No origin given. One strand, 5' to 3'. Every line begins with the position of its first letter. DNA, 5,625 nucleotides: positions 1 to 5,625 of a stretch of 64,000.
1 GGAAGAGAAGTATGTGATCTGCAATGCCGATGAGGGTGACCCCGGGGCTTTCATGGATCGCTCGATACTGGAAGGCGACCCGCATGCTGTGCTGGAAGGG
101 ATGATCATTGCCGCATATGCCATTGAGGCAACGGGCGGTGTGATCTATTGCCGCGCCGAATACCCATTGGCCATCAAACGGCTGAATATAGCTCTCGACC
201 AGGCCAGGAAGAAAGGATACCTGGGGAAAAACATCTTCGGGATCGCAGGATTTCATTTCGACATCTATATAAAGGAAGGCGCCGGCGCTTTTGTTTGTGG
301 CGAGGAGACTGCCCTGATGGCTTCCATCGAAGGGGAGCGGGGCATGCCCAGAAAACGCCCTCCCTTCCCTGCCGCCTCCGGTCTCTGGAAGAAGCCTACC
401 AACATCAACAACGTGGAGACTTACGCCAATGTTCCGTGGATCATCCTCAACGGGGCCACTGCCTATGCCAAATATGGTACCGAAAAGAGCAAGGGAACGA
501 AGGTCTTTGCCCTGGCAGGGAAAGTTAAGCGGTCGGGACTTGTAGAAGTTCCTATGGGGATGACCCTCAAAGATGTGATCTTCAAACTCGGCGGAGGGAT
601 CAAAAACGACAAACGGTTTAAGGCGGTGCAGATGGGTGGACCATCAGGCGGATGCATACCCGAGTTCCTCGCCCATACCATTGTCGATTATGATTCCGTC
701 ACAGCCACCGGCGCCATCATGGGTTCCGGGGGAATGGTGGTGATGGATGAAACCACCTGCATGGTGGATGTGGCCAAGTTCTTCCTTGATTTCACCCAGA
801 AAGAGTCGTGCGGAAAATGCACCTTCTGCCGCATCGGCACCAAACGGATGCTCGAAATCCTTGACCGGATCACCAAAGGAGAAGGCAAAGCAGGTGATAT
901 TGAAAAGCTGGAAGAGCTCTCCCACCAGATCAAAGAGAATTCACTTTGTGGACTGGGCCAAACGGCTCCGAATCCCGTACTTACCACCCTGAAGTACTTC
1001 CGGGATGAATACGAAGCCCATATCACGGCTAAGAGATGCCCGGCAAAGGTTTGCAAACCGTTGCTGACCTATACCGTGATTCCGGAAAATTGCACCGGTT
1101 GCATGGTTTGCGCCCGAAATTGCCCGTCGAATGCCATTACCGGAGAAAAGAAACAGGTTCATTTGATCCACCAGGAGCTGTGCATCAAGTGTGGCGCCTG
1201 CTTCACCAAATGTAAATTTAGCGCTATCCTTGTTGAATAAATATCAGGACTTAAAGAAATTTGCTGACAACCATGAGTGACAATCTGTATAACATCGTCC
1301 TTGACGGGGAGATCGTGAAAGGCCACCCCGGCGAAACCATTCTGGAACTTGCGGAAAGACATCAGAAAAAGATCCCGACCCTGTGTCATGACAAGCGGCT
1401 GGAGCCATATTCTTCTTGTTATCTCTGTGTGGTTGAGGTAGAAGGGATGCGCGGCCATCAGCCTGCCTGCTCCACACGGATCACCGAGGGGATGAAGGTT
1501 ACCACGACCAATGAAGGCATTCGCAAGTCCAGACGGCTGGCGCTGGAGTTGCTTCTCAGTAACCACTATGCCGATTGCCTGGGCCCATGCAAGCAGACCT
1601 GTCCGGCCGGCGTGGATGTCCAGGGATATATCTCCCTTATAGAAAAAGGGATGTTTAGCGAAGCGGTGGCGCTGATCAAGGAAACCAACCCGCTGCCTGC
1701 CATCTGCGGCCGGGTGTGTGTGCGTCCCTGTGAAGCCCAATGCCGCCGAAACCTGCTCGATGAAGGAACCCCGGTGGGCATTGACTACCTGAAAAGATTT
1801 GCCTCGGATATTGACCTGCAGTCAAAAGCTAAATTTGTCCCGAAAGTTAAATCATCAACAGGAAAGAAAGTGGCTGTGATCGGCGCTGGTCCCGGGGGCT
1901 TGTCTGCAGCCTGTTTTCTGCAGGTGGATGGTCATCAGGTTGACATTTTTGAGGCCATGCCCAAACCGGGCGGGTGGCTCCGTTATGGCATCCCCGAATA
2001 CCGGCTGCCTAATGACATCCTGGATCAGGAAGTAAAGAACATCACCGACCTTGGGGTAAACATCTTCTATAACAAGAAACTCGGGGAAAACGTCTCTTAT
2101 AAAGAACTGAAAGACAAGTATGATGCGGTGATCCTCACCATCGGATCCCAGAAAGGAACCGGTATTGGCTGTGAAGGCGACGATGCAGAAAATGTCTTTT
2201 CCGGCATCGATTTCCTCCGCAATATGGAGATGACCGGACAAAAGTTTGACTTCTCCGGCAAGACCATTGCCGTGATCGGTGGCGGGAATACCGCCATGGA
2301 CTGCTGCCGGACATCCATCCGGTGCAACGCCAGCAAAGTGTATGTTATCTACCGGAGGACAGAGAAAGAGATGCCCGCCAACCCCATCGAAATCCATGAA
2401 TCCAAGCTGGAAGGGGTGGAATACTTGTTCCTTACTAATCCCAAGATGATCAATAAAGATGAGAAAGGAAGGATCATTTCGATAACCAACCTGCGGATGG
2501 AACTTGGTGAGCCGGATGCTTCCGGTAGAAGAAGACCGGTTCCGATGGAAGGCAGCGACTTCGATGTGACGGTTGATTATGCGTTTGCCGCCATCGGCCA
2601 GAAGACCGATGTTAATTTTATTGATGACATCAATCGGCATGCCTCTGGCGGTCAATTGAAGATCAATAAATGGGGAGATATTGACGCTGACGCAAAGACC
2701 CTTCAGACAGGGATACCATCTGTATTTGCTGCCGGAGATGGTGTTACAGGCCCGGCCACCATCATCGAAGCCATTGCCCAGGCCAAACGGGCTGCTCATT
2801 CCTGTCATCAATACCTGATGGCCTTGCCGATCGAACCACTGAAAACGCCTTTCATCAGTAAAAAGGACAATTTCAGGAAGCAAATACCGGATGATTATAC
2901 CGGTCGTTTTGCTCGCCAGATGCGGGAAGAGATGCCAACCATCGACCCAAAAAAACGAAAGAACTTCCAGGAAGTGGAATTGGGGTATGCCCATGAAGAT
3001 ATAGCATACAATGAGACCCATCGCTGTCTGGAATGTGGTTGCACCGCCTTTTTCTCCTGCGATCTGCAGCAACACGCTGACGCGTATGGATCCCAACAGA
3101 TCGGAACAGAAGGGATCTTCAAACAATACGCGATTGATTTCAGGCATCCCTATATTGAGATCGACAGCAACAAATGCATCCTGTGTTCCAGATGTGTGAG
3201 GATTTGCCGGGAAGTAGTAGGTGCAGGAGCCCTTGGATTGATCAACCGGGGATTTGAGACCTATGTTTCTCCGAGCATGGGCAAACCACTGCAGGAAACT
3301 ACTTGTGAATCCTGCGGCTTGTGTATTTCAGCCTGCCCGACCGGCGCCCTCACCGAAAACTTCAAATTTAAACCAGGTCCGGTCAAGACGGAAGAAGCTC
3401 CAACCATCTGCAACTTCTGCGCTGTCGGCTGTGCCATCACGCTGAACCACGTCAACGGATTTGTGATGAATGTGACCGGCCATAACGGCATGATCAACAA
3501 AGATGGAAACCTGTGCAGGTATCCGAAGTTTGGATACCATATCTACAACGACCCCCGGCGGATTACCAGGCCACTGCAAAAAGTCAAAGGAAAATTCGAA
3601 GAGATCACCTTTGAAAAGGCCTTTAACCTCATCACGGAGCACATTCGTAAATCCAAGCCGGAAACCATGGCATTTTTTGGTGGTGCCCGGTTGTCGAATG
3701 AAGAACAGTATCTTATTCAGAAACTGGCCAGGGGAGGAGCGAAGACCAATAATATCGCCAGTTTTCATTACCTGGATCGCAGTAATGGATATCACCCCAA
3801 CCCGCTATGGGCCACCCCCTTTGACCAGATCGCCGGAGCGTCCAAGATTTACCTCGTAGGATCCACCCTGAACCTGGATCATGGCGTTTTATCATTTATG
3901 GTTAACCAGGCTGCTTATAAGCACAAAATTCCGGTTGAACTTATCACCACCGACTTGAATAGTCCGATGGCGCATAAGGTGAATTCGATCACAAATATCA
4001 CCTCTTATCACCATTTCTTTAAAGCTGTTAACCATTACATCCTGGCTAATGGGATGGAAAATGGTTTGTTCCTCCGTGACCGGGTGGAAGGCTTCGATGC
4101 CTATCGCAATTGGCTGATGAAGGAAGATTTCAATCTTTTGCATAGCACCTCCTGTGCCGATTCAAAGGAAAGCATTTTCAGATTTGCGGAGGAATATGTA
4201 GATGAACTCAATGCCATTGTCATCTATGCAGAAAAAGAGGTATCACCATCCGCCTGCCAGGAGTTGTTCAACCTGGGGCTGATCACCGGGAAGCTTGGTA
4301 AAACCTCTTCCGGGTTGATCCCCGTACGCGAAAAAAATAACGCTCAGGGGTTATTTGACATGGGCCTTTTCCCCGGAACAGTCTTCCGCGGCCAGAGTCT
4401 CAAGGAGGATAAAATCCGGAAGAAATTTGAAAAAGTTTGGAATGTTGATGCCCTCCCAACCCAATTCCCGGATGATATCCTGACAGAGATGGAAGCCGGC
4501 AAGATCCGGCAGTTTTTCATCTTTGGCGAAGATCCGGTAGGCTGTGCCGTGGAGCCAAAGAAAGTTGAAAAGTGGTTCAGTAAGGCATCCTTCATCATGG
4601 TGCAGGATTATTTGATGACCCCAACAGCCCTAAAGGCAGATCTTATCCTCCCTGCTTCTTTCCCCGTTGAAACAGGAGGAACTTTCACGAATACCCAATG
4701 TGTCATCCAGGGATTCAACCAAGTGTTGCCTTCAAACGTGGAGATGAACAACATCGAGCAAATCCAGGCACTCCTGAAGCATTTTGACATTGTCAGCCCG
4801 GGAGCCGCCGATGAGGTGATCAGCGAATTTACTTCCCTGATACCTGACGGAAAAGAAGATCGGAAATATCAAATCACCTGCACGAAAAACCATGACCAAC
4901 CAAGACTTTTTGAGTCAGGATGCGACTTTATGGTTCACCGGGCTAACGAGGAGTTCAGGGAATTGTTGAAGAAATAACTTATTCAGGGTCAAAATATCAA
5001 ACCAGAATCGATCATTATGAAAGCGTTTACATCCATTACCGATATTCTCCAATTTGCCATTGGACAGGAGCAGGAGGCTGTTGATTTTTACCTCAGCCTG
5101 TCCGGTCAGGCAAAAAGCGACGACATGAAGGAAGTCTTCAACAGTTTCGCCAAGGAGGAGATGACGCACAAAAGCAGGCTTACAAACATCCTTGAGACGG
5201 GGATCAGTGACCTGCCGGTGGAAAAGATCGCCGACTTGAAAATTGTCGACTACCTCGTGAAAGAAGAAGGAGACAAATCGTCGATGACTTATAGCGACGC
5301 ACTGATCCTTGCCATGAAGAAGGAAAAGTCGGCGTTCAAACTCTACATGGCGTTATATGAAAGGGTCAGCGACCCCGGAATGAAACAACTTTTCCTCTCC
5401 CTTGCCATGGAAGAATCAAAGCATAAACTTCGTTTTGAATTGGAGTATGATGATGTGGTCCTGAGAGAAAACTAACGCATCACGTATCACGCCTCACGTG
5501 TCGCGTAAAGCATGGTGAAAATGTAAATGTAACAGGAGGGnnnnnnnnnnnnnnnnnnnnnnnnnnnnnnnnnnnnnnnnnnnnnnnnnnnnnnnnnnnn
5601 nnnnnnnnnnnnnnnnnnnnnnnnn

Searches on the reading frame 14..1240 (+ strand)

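Call 17: search_protein_families(library=pfam, proteins=[window:14-1240:+], max_evalue=0.001)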
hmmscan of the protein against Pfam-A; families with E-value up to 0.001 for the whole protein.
window:14-1240:+ (408 aa): 11 families
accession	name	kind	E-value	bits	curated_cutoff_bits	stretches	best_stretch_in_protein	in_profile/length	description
PF10589.14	NADH_4Fe-4S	-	5.9e-37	125.9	23.5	1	252-336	1-85/85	NADH-ubiquinone oxidoreductase-F iron-sulfur binding region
PF01512.22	Complex1_51K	-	5.3e-34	117.7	31.2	1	2-141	32-149/150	Nuo51 FMN-binding domain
PF00037.32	Fer4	-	8.1e-11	41.7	21.1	2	353-376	1-24/24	4Fe-4S binding domain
PF10531.15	SLBB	-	5.7e-08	32.9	27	1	165-213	2-53/55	SLBB domain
PF12838.12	Fer4_7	-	7.2e-07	30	27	1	359-403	1-51/52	4Fe-4S dicluster domain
PF12837.12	Fer4_6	-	9.5e-07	28.9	25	1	355-375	4-24/24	4Fe-4S binding domain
PF13187.11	Fer4_9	-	1.3e-06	28.7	27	1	359-403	1-50/52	4Fe-4S dicluster domain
PF13237.11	Fer4_10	-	9.6e-06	25.9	25.5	1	356-400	5-52/53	4Fe-4S dicluster domain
PF22461.2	SLBB_2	-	2.8e-05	24.6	27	1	165-210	3-49/79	SLBB domain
PF12797.12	Fer4_2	-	5.1e-05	23.4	24.5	0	355-372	5-22/22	4Fe-4S binding domain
PF14697.11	Fer4_21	-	0.00014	22.3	35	0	352-376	33-58/59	4Fe-4S dicluster domain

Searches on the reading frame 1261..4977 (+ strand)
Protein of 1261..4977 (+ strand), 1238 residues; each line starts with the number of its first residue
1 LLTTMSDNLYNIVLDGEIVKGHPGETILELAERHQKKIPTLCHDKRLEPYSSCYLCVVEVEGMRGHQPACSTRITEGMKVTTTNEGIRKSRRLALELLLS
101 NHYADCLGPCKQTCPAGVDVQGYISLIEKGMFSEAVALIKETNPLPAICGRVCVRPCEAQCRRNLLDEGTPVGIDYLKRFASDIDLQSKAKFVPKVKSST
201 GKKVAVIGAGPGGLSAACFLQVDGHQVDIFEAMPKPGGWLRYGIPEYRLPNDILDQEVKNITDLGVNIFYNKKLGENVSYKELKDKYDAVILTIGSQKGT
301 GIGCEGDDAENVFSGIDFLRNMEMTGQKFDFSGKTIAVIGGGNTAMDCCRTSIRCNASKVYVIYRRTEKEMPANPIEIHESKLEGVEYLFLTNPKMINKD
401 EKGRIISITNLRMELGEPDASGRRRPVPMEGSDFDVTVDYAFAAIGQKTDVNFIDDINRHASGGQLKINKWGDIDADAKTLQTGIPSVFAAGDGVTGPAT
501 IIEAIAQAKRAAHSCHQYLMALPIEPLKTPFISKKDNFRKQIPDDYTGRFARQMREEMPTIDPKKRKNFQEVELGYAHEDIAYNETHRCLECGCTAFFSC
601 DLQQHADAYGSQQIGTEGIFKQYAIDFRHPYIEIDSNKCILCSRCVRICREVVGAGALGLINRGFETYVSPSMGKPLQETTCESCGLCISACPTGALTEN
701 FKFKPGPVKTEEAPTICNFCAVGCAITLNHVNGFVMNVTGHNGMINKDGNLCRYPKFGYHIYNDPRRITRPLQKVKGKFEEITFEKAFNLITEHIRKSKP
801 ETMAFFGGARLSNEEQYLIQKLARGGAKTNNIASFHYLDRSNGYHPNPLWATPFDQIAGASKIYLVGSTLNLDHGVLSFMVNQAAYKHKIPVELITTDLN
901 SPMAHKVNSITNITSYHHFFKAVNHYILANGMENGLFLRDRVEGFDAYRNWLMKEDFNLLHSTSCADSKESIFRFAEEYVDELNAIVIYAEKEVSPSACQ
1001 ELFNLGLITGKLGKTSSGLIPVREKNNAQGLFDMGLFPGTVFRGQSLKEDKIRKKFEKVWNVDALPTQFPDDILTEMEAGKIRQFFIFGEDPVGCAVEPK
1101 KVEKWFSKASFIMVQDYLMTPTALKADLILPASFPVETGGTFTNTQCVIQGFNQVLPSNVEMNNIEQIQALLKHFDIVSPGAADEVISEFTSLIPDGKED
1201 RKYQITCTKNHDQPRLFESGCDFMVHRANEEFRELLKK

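Call 17: search_protein_families(library=pfam, proteins=[window:1261-4977:+], max_evalue=0.001)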
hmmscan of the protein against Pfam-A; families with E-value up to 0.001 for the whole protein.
window:1261-4977:+ (1238 aa): 15 families
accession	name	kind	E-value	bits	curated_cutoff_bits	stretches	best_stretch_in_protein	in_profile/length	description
PF07992.20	Pyr_redox_2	-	3.8e-30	105.8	26.1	1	202-508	1-291/291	Pyridine nucleotide-disulphide oxidoreductase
PF00384.28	Molybdopterin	-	5.4e-23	82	24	1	767-1163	1-341/353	Molybdopterin oxidoreductase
PF14691.11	Fer4_20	-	1.9e-19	70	25.8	1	108-188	30-111/113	Dihydroprymidine dehydrogenase domain II, 4Fe-4S cluster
PF13510.11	Fer2_4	-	9.2e-16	58.1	22.8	1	12-84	6-81/82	2Fe-2S iron-sulfur cluster binding domain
PF22117.2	Fer4_Nqo3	-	1.2e-11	45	27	1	630-698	2-67/67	NADH-quinone oxidoreductase subunit 3, ferredoxin-like domain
PF00070.33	Pyr_redox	-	4.1e-08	34.1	22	0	203-237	1-35/82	Pyridine nucleotide-disulphide oxidoreductase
PF13450.12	NAD_binding_8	-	6.2e-08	33.2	21.9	1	206-242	1-37/68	NAD(P)-binding Rossmann-like domain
PF13738.12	Pyr_redox_3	-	1.1e-06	28.5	30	0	324-492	154-305/305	Pyridine nucleotide-disulphide oxidoreductase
PF04879.21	Molybdop_Fe4S4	-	3.1e-06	27.5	22.7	1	712-760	3-51/55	Molybdopterin oxidoreductase Fe4S4 domain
PF12838.12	Fer4_7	-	6.5e-06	27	27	1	638-696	1-52/52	4Fe-4S dicluster domain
PF00037.32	Fer4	-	1.7e-05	24.9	21.1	1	679-698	5-24/24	4Fe-4S binding domain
PF01593.30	Amino_oxidase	-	4.7e-05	23.3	19.8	0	212-241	2-31/443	Flavin containing amine oxidoreductase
PF14697.11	Fer4_21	-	6.7e-05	23.4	35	1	633-696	2-56/59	4Fe-4S dicluster domain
PF12837.12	Fer4_6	-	0.00015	22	25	1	632-650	2-20/24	4Fe-4S binding domain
PF03486.20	HI0933_like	-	0.00033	20.6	50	0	203-238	2-37/244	HI0933-like protein Rossmann domain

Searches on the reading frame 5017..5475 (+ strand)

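Call 17: search_protein_families(library=pfam, proteins=[window:5017-5475:+], max_evalue=0.001)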
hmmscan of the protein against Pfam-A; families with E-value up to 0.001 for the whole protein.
window:5017-5475:+ (152 aa): 4 families
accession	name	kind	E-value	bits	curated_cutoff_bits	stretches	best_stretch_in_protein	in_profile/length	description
PF02915.23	Rubrerythrin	-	3.2e-15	57.1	22.8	1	9-140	1-133/137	Rubrerythrin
PF13668.12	Ferritin_2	-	2.3e-07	31.5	24.7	1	8-137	3-129/138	Ferritin-like domain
PF09968.15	DUF2202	-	1.4e-05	25.4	22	0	94-137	3-42/162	Uncharacterized protein domain (DUF2202)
PF09537.16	DUF2383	-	2.2e-05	25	30.8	0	9-59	4-54/111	Domain of unknown function (DUF2383)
